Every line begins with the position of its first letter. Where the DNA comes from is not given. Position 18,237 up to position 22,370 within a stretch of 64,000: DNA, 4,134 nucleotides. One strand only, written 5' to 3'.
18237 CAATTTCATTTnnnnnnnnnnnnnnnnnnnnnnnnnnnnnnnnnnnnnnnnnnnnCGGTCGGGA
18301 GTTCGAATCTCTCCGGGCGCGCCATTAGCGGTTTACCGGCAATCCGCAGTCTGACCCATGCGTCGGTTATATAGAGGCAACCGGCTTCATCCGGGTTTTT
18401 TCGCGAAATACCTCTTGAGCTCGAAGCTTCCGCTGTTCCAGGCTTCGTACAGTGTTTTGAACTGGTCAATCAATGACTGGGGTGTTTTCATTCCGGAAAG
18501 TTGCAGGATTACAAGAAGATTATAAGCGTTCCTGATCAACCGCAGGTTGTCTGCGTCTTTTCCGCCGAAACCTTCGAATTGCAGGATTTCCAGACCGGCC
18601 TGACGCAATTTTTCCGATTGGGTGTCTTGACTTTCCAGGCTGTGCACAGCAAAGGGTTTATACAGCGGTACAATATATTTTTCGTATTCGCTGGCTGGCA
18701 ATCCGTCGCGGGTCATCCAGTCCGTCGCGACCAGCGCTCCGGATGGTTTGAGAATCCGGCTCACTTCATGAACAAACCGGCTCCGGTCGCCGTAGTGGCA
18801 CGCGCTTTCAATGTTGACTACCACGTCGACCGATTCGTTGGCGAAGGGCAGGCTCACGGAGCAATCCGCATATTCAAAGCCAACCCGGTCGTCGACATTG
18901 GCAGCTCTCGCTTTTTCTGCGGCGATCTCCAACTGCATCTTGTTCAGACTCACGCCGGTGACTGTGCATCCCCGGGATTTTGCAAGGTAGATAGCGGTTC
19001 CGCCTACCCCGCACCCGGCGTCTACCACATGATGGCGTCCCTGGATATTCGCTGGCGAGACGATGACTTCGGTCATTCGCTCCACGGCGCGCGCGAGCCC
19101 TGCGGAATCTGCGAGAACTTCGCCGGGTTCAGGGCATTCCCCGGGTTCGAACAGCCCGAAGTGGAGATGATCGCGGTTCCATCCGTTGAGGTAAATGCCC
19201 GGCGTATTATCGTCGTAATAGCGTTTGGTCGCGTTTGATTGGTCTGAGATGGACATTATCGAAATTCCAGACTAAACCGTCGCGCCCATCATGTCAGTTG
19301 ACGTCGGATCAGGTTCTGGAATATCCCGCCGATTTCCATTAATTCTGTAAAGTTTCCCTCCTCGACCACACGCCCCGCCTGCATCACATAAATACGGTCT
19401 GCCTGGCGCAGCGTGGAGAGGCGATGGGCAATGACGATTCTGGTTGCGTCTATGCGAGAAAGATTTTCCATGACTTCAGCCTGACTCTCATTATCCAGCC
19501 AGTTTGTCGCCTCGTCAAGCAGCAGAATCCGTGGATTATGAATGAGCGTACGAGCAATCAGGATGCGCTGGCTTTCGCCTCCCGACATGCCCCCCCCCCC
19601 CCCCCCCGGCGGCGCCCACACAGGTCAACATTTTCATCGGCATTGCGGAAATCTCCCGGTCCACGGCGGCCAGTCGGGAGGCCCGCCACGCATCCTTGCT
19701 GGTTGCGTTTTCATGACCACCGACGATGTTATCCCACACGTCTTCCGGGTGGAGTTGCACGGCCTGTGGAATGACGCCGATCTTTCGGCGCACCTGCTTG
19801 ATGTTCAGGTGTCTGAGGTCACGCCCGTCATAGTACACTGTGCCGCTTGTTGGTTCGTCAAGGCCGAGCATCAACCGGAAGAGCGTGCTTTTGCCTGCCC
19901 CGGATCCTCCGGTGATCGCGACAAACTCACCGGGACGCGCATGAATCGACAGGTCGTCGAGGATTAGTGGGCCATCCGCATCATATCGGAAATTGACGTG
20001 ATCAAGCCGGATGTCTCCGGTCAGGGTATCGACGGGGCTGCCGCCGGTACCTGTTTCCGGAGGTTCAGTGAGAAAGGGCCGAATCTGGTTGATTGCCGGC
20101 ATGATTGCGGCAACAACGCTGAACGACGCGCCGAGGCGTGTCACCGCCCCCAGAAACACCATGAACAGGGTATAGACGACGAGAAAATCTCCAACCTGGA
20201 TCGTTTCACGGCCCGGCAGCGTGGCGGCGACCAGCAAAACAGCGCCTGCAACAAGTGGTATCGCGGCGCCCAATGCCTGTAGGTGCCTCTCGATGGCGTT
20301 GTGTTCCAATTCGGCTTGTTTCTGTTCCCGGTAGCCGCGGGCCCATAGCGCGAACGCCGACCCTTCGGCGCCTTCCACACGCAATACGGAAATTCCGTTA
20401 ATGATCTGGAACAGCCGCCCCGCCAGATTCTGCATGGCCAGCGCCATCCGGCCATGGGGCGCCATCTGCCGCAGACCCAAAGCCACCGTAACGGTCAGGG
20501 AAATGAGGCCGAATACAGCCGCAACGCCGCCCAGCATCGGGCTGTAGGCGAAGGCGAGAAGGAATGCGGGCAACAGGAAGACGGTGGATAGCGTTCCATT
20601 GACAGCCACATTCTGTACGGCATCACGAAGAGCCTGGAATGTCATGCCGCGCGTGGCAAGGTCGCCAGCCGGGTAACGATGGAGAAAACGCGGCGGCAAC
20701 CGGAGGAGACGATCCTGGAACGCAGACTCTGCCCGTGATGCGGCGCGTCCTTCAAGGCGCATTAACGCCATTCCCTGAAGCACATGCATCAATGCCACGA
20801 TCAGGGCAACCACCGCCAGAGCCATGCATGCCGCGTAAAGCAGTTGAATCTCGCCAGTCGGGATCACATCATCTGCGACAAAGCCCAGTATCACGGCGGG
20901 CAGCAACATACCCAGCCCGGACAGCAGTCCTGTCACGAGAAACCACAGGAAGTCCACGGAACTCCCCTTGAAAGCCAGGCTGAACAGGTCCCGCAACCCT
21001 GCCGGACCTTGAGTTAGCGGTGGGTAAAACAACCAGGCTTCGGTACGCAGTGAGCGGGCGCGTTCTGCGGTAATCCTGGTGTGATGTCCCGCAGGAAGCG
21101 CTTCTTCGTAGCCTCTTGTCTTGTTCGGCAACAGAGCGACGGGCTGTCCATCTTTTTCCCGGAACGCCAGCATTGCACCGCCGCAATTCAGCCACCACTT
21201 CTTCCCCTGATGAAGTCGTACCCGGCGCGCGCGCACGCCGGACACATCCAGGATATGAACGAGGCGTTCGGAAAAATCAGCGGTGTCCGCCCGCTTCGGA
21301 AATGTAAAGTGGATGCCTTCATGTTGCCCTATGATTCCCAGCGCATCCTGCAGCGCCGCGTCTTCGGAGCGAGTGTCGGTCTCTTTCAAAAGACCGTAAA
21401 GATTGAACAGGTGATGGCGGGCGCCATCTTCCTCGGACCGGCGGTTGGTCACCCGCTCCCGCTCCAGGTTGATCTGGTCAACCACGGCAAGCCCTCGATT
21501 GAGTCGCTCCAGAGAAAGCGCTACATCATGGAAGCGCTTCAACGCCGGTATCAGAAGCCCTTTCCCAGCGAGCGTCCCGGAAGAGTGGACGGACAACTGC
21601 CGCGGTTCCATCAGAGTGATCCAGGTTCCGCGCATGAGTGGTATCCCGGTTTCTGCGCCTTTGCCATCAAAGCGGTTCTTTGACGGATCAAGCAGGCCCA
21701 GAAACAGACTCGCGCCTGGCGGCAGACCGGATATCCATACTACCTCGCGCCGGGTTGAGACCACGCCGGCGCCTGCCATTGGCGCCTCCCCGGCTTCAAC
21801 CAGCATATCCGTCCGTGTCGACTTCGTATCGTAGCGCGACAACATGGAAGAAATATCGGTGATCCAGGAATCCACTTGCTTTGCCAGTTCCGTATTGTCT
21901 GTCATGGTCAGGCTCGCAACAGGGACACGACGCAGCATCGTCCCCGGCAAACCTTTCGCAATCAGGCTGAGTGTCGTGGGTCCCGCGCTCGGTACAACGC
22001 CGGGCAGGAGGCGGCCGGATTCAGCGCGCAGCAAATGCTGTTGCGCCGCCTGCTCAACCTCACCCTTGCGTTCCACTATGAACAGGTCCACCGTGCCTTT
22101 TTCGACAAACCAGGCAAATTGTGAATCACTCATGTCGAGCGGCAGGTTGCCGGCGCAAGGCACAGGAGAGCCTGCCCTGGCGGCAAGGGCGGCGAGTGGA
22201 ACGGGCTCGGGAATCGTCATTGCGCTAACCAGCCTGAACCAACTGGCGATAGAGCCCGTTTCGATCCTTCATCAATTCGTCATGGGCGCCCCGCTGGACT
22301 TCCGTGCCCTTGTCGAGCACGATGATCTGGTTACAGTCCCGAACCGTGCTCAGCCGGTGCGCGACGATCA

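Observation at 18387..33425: Candidate new RiPP system: NHLP precursor with a six-residue tri-cysteine core (LCCCGL) and an unusual lipid-type tailoring set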

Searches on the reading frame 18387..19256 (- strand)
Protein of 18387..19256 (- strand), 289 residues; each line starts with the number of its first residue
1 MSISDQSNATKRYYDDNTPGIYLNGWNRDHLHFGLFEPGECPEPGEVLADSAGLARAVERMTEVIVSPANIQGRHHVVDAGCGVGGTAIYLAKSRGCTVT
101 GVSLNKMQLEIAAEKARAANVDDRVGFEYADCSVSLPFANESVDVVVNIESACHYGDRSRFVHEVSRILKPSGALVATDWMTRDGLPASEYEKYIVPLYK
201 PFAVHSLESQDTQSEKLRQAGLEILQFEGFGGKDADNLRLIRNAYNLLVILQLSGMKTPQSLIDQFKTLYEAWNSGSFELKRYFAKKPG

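Call 5: search_protein_families(library=pfam, proteins=[window:18387-19256:-], max_evalue=0.01)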
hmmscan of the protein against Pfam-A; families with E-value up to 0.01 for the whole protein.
window:18387-19256:- (289 aa): 14 families
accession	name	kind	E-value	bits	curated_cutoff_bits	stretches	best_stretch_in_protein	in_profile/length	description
PF08241.18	Methyltransf_11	-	7e-20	71.9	21.2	1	78-176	1-94/95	Methyltransferase domain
PF13649.12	Methyltransf_25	-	1.1e-17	64.9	27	1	77-173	1-97/97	Methyltransferase domain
PF13847.12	Methyltransf_31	-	1.1e-13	51.5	27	1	75-188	5-120/145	Methyltransferase domain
PF08242.18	Methyltransf_12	-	1.6e-11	45.2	30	1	78-174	1-97/98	Methyltransferase domain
PF13489.12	Methyltransf_23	-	4.9e-11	43.1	27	1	72-226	21-163/164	Methyltransferase domain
PF02353.26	CMAS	-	1.5e-09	38.1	27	1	51-232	40-220/273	Mycolic acid cyclopropane synthetase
PF01209.24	Ubie_methyltran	-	5.4e-08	32.9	20.1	1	74-180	48-154/233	ubiE/COQ5 methyltransferase family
PF05175.20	MTS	-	8.7e-06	25.9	23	1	62-176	20-137/170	Methyltransferase small domain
PF09445.16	Methyltransf_15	-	1.4e-05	25.2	22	1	76-138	3-64/165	RNA cap guanine-N2 methyltransferase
PF06325.19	PrmA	-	0.00089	19.3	22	1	71-174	159-255/296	Ribosomal protein L11 methyltransferase (PrmA)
PF01728.25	FtsJ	-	0.0014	19.1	24.1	1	71-117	19-66/181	FtsJ-like methyltransferase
PF00107.32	ADH_zinc_N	-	0.0018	18.7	31.8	1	83-114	1-32/129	Zinc-binding dehydrogenase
PF05148.21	Methyltransf_8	-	0.0044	17.4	27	0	130-177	111-156/219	Hypothetical methyltransferase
PF13679.12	Methyltransf_32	-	0.0079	16.6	27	0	58-135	6-92/143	Methyltransferase domain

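Call 6: search_protein_families(library=ncbifam, proteins=[window:18387-19256:-], max_evalue=0.01)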
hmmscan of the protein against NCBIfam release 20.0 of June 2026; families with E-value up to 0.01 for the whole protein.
window:18387-19256:- (289 aa): 45 families (the best 25 are shown)
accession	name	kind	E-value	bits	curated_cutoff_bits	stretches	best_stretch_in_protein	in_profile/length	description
NF041675.1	sarc_dimgly_tmase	equivalog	1.1e-25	91.1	550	1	9-230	11-218/278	sarcosine/dimethylglycine N-methyltransferase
NF045825.1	FAmtase_mtf2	equivalog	2e-20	73.1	400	1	66-191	52-172/248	fatty-acid O-methyltransferase Mtf2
NF045667.1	MTase_DVU1556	equivalog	2.3e-18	66.4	155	1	61-228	10-166/213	DVU_1556 family methyltransferase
NF045823.1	PthPhpthDimycoMt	equivalog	2.6e-18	66.1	300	1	66-190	60-179/256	phthiotriol/phenolphthiotriol dimycocerosates methyltransferase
NF041943.1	GPPMT_Stmyces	equivalog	3.7e-15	56.5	400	1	69-177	73-179/272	geranyl diphosphate 2-C-methyltransferase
NF053839.1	CPFASynBruc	equivalog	2e-14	53.4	600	1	69-197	170-298/410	cyclopropane fatty acid synthase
NF043040.1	corrin_prot_MT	hypoth_equivalog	1.6e-13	50.6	180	1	58-182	27-152/216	corrinoid protein-associated methyltransferase CpaM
TIGR01934.1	MenG_MenH_UbiE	subfamily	2.3e-12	46.7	158.35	1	65-191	31-159/223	ubiquinone/menaquinone biosynthesis methyltransferase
NF001244.0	PRK00216.1-5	equivalog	2e-11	43.6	216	1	69-185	44-161/236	bifunctional demethylmenaquinone methyltransferase/2-methoxy-6-polyprenyl-1,4-benzoquinol methylase UbiE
NF040703.1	cyclopro_CfaB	exception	2e-11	43.3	650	1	69-230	155-317/393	C17 cyclopropane fatty acid synthase CfaB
NF041536.1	ArsM_DUF2284_UU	exception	5.7e-11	41.4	575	1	70-184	73-187/459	arsenite methyltransferase/DUF2284 domain selenoprotein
TIGR02021.1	BchM-ChlM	equivalog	9.8e-11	41.5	158.9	1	58-158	41-134/218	magnesium protoporphyrin IX methyltransferase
NF040539.1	AST_met_ArsM_2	exception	1.1e-10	41.8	240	1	71-184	54-170/262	putative arsinothricin biosynthesis methyltransferase ArsM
TIGR01983.1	UbiG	equivalog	1.3e-10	41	102.95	1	69-178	46-152/228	bifunctional 2-polyprenyl-6-hydroxyphenol methylase/3-demethylubiquinol 3-O-methyltransferase UbiG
NF041537.1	ArsM_AhpD_UU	exception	1.4e-10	40.5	510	1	69-186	72-189/345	arsenite methyltransferase/AhpD domain selenoprotein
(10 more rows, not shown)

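Call 74: search_solved_structures(query=window:18387-19256:-, max_evalue=1e-8)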
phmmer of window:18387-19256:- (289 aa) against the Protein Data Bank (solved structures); distinct sequences matched with E-value up to 1e-8: 17.
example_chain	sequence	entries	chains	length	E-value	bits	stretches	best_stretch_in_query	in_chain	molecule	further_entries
6uv6_A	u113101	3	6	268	4.8e-26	94.7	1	50-232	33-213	D-glucose O-methyltransferase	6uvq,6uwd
3bus_A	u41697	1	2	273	8.4e-25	90.6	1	10-224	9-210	Methyltransferase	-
8zc8_A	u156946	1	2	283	3.2e-24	88.7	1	52-233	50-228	MitM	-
21zq_A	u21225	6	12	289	3.3e-24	88.7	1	52-233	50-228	MitM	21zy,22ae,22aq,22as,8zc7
5gm1_A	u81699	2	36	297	5.6e-23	84.6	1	29-187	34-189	O-methylransferase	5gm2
4pne_A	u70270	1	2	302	2.4e-18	69.4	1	53-230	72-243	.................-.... protein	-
2o57_A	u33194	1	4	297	1.1e-14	57.4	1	7-222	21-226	putative sarcosine dimethylglycine methyltransferase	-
5wp4_A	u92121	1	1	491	5.8e-14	55.1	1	62-208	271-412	Phosphoethanolamine N-methyltransferase 1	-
5wp5_A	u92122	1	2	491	7.8e-14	54.6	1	62-209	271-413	Phosphomethylethanolamine N-methyltransferase 2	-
7v6h_A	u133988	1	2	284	1.1e-12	50.9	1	55-226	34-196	Cyclopropane fatty-acyl-phospholipid synthase-like methyltransferase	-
1xxl_A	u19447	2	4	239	9.6e-12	47.8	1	65-205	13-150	YcgJ protein | ycgJ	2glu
7fbh_A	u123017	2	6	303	5e-11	45.4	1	5-185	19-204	BezA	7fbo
9w6x_A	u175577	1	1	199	2.4e-10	43.2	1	76-176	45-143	YtkW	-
4f84_A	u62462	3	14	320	3.3e-10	42.7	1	32-189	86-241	Geranyl diphosphate 2-C-methyltransferase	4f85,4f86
9tb4_A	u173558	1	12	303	1.9e-09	40.3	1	13-174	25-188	C6-FPP methytransferase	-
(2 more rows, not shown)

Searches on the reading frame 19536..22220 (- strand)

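Call 5: search_protein_families(library=pfam, proteins=[window:19536-22220:-], max_evalue=0.01)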
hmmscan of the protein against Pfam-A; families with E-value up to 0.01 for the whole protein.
window:19536-22220:- (894 aa): 3 families
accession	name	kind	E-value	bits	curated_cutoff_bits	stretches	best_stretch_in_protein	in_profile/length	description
PF00005.33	ABC_tran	-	8.5e-20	72.2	25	1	754-846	1-90/137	ABC transporter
PF00664.28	ABC_membrane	-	8.2e-16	58.9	28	1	427-693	4-274/274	ABC transporter transmembrane region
PF13555.12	AAA_29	-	0.0083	16.3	27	0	759-781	17-39/61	P-loop containing region of AAA domain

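Call 6: search_protein_families(library=ncbifam, proteins=[window:19536-22220:-], max_evalue=0.01)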
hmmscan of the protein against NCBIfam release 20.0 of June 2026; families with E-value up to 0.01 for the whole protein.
window:19536-22220:- (894 aa): 164 families (the best 25 are shown)
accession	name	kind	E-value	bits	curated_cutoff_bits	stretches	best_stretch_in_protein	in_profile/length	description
TIGR03797.1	NHLM_micro_ABC2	equivalog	2.2e-154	515.6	709.4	1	288-874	2-588/686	NHLP bacteriocin export ABC transporter permease/ATPase subunit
TIGR03796.1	NHLM_micro_ABC1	equivalog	2.4e-51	174.8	853.3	1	418-869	150-610/710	NHLP family bacteriocin export ABC transporter peptidase/permease/ATPase subunit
TIGR03375.1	type_I_sec_LssB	subfamily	2.5e-37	128.5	693.1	1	448-872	175-601/696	type I secretion system permease/ATPase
TIGR02203.1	MsbA_lipidA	equivalog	3.8e-37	128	602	1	439-873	32-469/572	lipid A export permease/ATP-binding protein MsbA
TIGR01846.1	type_I_sec_HlyB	subfamily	3.5e-36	124.7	725.55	1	438-875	155-594/694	type I secretion system permease/ATPase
TIGR02857.1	CydD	equivalog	2.4e-33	115.9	435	1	426-874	7-458/529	thiol reductant ABC exporter subunit CydD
NF045513.1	HepA_fam_ABC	equivalog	9e-33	113.6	725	1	458-872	91-508/610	heterocyst formation ABC transporter subunit HepA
TIGR02204.1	MsbA_rel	hypoth_equivalog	2.8e-32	112.1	780.4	1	445-872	41-474/576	ABC transporter, permease/ATP-binding protein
TIGR02868.1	CydC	equivalog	2.3e-31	109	329.05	1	492-872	83-469/530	thiol reductant ABC exporter subunit CydC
TIGR01842.1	type_I_sec_PrtD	subfamily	1.3e-28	99.9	510.15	1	436-874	20-454/544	type I secretion system permease/ATPase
NF010178.0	PRK13657.1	equivalog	1.8e-28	99.4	733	1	441-873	38-470/588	glucan ABC transporter ATP-binding protein/ permease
TIGR00958.1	3a01208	subfamily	6e-26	90.9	874.6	1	425-873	167-616/711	antigen peptide transporter 2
TIGR01193.1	bacteriocin_ABC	subfamily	4.6e-25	88.2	523.85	1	426-869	160-606/708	peptide cleavage/export ABC transporter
NF008381.0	PRK11176.1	equivalog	1.5e-24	86.4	867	1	464-872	65-478/582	lipid A ABC transporter ATP-binding protein/permease MsbA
NF008055.0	PRK10789.1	equivalog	1.6e-24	86.3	845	1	437-872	31-470/590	SmdA family multidrug ABC transporter permease/ATP-binding protein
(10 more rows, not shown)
